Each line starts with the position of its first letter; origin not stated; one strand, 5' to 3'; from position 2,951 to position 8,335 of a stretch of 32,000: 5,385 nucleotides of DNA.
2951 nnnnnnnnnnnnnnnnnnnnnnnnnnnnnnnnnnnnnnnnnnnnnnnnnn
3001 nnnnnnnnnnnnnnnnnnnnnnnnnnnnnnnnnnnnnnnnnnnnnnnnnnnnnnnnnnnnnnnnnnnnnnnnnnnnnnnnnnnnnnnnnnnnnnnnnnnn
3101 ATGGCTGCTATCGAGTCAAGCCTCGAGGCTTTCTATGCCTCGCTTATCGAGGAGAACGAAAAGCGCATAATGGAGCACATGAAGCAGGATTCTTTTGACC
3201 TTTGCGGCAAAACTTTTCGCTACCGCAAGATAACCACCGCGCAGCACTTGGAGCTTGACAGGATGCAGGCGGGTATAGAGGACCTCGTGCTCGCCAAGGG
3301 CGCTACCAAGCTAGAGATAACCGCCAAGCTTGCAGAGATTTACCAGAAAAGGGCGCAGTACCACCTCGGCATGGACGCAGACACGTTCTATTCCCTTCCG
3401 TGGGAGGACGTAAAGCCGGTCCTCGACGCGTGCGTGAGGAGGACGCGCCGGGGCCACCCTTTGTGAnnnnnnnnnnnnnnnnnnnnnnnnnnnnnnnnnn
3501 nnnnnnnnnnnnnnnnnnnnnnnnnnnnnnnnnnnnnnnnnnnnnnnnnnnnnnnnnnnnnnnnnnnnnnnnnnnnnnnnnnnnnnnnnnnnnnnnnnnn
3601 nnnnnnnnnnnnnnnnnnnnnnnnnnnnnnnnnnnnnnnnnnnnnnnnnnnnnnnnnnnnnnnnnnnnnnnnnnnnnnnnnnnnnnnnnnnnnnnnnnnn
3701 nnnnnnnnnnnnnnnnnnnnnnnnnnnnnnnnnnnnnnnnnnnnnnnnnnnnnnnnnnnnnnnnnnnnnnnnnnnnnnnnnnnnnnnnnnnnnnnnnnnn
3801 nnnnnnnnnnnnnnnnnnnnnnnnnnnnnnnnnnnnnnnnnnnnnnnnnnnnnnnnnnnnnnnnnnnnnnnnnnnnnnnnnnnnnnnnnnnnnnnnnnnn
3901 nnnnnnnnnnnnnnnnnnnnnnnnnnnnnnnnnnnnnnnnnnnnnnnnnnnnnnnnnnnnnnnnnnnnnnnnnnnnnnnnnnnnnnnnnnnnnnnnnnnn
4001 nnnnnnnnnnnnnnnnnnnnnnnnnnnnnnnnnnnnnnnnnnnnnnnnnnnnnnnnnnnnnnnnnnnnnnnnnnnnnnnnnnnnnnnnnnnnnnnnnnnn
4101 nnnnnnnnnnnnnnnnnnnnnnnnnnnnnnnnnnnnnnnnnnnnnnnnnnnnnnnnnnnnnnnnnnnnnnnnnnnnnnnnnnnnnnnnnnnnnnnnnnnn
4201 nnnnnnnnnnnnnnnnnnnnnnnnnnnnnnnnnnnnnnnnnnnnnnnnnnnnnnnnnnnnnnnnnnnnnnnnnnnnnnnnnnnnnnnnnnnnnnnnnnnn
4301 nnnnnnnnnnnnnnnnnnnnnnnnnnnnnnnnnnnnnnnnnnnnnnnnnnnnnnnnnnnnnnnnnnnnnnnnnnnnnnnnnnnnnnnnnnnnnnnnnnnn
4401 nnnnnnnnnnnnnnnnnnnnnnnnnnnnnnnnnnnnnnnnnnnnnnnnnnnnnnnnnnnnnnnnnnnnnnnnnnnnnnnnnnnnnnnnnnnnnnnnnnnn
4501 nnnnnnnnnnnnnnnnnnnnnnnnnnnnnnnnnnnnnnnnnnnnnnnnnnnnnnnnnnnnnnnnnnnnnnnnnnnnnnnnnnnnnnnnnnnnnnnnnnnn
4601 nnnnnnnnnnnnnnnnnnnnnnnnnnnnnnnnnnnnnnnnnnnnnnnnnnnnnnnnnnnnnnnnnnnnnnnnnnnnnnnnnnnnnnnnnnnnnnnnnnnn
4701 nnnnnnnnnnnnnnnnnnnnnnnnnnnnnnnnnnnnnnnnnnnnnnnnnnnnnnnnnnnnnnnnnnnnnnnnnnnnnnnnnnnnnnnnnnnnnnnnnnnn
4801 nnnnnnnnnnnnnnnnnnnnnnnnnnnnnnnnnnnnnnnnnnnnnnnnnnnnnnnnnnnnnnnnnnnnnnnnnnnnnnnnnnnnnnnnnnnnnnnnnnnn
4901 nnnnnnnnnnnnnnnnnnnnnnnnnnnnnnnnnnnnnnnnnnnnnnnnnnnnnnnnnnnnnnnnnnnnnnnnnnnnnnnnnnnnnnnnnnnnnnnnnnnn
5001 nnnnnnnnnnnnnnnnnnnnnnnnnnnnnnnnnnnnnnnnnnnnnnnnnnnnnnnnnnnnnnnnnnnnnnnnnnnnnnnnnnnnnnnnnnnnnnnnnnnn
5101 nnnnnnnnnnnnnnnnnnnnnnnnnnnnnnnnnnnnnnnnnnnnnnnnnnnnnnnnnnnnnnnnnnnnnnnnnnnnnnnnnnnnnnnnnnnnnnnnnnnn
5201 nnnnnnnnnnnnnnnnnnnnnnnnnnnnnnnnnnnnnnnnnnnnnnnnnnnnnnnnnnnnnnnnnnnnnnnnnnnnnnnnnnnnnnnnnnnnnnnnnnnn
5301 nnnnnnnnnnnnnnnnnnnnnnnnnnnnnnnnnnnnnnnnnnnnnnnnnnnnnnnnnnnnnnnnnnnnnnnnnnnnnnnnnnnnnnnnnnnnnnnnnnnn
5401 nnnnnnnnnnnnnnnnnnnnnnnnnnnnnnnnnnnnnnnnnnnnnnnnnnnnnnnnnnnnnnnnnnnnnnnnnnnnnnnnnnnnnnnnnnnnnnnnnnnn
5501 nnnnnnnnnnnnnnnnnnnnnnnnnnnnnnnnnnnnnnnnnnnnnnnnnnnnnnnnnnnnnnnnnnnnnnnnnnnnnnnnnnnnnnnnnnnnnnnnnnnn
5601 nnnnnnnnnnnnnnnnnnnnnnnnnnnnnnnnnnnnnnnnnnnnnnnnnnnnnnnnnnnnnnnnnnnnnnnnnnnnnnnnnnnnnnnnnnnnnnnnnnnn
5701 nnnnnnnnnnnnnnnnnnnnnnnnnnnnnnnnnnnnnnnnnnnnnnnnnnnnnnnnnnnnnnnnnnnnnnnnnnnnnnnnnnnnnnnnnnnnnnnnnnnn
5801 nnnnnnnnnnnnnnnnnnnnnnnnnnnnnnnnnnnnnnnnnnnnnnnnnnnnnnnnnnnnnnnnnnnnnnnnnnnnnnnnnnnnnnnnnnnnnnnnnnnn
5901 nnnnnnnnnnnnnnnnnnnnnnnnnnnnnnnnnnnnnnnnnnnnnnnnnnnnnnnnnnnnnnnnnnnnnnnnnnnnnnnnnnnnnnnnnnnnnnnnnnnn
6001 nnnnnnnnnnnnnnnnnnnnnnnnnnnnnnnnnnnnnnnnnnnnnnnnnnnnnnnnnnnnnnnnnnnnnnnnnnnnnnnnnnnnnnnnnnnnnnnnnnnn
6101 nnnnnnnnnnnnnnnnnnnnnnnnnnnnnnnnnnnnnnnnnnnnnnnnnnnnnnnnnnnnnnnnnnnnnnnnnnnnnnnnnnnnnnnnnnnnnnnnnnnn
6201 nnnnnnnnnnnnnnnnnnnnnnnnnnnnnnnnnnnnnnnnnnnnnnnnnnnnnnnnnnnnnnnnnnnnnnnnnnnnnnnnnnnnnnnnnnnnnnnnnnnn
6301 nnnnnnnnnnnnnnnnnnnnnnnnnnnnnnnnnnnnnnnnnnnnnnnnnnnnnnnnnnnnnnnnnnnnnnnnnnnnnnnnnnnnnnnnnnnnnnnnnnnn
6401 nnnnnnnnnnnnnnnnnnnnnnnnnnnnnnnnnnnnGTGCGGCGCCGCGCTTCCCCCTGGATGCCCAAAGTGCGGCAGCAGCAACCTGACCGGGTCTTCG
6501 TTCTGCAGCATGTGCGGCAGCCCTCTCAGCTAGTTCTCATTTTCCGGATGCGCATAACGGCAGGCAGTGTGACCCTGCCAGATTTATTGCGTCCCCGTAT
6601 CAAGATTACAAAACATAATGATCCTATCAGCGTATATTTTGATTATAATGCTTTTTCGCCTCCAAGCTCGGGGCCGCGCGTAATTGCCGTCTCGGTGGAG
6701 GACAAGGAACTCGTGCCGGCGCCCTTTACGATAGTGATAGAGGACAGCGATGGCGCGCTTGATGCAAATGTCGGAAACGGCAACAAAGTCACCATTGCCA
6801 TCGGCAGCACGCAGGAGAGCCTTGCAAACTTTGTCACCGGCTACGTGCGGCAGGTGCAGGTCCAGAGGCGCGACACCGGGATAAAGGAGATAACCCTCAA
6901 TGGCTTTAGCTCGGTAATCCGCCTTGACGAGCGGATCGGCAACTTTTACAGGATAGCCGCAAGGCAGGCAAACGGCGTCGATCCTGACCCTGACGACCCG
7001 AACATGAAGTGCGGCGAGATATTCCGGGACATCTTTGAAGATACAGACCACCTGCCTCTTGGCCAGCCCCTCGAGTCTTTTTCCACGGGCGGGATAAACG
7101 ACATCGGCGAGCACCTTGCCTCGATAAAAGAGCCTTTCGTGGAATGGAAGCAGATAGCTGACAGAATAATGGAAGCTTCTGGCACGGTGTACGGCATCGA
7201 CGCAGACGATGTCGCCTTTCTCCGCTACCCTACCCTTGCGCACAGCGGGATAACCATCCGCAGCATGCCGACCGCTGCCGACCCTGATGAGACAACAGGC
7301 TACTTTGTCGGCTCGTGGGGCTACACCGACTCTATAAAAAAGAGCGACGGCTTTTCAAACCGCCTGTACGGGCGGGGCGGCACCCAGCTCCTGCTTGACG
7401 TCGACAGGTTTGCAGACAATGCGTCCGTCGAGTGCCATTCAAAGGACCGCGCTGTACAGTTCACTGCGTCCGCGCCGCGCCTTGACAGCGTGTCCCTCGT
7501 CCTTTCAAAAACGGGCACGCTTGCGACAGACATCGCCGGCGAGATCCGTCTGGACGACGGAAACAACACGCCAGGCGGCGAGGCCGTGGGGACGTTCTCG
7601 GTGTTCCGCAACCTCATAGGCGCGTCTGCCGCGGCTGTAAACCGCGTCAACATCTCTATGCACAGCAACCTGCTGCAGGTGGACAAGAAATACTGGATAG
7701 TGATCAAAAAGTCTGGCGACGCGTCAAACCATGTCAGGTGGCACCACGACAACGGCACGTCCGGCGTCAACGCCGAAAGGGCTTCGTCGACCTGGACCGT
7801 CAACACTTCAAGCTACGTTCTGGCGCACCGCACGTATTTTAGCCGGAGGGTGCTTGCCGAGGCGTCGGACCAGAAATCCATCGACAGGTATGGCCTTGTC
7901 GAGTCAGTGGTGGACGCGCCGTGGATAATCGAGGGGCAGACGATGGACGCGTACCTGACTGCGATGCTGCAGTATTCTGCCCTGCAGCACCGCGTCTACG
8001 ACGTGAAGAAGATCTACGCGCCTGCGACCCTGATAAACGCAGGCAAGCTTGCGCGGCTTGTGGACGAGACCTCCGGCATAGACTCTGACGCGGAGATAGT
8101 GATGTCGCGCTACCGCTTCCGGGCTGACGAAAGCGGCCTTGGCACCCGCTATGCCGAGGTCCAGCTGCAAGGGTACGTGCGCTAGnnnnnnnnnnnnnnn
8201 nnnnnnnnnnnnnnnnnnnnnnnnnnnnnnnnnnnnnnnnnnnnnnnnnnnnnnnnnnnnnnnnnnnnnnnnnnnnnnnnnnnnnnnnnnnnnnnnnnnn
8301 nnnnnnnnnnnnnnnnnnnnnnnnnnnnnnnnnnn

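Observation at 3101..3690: Candidate programmed -1 frameshift (G/GT-type tail chaperone) in an archaeal virus-like element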

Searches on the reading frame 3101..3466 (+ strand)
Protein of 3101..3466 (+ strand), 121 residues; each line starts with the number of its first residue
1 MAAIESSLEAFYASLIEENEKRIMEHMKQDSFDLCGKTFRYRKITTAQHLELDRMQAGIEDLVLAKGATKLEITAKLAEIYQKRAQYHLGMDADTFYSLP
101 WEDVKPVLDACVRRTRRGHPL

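Call 5: search_protein_families(library=pfam, proteins=[window:3101-3466:+], max_evalue=0.1)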
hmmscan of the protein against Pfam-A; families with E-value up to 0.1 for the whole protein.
window:3101-3466:+ (121 aa): 0 families

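Call 6: search_protein_families(library=phrogs, proteins=[window:3101-3466:+], max_evalue=0.1)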
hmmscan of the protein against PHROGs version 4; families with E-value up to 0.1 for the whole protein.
window:3101-3466:+ (121 aa): 2 families
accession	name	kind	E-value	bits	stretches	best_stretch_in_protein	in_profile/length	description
phrog_27788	-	unknown function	0.032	15.3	1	7-57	28-76/88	-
phrog_19831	-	unknown function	0.038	15.3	1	21-116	26-119/124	-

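Call 76: search_protein_families(library=ncbifam, proteins=[window:3101-3466:+], max_evalue=0.1)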
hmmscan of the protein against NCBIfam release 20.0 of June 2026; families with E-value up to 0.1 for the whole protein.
window:3101-3466:+ (121 aa): 1 family
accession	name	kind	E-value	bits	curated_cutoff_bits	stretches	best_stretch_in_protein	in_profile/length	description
NF011848.0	PRK15320.1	equivalog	0.04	13.1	508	1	56-116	177-230/251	transcriptional activator SprB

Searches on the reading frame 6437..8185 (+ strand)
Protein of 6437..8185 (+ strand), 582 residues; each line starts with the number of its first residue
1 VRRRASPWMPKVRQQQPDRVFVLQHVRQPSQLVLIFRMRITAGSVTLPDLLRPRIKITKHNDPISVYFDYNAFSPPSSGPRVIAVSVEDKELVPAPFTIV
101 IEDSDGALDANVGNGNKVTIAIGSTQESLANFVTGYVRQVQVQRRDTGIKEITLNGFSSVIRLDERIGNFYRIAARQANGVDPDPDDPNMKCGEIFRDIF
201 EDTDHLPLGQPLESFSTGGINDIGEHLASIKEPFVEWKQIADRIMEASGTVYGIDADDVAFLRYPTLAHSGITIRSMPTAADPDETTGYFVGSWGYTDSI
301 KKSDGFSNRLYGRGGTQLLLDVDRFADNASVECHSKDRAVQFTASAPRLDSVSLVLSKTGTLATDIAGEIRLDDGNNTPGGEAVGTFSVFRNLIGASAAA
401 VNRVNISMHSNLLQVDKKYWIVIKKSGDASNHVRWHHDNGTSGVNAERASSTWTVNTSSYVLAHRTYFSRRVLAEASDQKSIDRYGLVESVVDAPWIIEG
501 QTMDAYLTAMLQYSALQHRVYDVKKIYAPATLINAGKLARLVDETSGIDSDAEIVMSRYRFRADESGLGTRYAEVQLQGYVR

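Call 5: search_protein_families(library=pfam, proteins=[window:6437-8185:+], max_evalue=0.1)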
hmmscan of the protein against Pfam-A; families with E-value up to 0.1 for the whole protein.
window:6437-8185:+ (582 aa): 0 families

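Call 6: search_protein_families(library=phrogs, proteins=[window:6437-8185:+], max_evalue=0.1)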
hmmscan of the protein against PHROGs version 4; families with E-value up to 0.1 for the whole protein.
window:6437-8185:+ (582 aa): 0 families

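Call 76: search_protein_families(library=ncbifam, proteins=[window:6548-8185:+], max_evalue=0.1)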
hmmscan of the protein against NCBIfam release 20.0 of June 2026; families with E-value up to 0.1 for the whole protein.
window:6548-8185:+ (545 aa): 1 family
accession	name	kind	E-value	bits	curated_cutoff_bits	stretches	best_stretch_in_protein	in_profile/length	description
NF041539.1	choice_anch_R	domain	5.3e-08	33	30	1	297-422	16-140/155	choice-of-anchor R domain-containing protein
